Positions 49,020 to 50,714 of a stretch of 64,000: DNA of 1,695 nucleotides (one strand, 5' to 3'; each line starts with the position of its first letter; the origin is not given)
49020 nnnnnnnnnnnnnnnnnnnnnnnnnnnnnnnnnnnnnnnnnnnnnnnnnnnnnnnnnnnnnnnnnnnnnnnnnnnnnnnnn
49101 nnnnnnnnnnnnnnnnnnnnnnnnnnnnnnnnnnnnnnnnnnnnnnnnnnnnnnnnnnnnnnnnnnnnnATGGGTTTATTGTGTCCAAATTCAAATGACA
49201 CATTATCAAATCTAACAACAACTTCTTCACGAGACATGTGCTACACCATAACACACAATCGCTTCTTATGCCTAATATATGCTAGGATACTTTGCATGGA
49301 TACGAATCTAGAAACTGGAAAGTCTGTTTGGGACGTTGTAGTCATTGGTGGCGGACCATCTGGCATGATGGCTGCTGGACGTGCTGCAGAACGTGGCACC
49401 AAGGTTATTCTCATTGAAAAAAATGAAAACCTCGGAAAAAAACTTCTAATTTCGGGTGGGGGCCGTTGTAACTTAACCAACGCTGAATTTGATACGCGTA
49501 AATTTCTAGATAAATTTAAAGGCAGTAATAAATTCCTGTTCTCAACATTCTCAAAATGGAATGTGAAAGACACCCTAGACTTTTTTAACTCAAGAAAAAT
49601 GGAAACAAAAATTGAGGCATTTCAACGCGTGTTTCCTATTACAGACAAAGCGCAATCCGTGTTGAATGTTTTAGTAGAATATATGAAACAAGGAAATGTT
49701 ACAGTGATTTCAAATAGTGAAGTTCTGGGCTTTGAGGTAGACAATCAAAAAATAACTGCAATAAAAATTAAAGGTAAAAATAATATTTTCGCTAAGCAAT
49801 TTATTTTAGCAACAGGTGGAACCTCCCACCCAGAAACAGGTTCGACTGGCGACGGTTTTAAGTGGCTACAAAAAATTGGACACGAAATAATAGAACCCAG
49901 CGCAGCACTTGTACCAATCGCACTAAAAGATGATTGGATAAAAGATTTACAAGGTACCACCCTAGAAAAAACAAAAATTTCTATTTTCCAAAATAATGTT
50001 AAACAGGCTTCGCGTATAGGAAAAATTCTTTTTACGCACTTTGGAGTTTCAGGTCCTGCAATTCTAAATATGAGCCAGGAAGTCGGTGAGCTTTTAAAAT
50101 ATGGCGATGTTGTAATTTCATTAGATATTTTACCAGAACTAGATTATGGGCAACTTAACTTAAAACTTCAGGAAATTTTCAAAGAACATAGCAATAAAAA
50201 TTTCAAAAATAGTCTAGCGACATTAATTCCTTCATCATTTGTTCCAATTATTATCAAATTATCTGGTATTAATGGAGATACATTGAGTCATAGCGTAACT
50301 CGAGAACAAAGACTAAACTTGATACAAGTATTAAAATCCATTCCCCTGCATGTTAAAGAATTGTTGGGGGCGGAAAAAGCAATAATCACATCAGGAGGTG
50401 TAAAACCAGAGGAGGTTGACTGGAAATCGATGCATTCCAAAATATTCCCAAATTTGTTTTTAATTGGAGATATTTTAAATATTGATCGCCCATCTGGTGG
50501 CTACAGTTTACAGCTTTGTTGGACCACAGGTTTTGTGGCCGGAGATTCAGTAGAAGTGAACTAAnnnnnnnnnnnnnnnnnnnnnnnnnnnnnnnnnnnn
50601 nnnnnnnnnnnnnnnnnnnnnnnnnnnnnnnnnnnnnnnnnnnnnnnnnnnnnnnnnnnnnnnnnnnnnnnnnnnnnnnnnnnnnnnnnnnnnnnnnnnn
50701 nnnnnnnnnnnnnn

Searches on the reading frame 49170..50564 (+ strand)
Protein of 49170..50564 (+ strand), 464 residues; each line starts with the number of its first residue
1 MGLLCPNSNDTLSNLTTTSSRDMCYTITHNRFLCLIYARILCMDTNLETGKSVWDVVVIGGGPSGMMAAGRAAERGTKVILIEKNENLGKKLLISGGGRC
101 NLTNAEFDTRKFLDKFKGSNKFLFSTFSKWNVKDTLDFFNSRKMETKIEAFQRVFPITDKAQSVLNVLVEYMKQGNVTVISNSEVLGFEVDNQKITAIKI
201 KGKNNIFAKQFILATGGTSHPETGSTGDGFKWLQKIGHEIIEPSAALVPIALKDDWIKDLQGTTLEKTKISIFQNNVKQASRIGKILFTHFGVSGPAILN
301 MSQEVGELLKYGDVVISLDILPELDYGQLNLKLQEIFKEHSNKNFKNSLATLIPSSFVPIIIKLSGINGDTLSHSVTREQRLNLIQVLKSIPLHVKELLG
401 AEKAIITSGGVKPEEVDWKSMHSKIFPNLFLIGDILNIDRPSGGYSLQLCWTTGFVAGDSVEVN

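Call 70: search_protein_families(library=pfam, proteins=[window:49170-50564:+], max_evalue=0.00001)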
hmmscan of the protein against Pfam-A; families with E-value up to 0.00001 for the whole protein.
window:49170-50564:+ (464 aa): 10 families
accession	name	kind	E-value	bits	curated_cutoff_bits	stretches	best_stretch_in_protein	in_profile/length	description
PF03486.20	HI0933_like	-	2.1e-79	266.9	50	1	55-459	2-243/244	HI0933-like protein Rossmann domain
PF22780.1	HI0933_like_1st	-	7.7e-36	123.8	27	1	245-406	2-165/165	HI0933-like protein barrel and H2TH domain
PF12831.13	FAD_oxidored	-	3.7e-15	56.6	27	1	55-216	1-145/416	FAD dependent oxidoreductase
PF00890.30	FAD_binding_2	-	4.2e-15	56.3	20.4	1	55-103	1-49/414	FAD binding domain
PF07992.20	Pyr_redox_2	-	1.8e-10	41.2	26.1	1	55-220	2-112/291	Pyridine nucleotide-disulphide oxidoreductase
PF01266.30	DAO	-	1.5e-09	38.3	27.9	0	55-89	1-35/353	FAD dependent oxidoreductase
PF01134.28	GIDA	-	1.8e-09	37.6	22.1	0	55-86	1-33/391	Glucose inhibited division protein A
PF01494.25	FAD_binding_3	-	6.6e-07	29.3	22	1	55-199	3-137/349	FAD binding domain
PF00070.33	Pyr_redox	-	7.1e-07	30.1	22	0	56-89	2-35/82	Pyridine nucleotide-disulphide oxidoreductase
PF13738.12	Pyr_redox_3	-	6.1e-06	26.1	30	0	57-89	1-33/305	Pyridine nucleotide-disulphide oxidoreductase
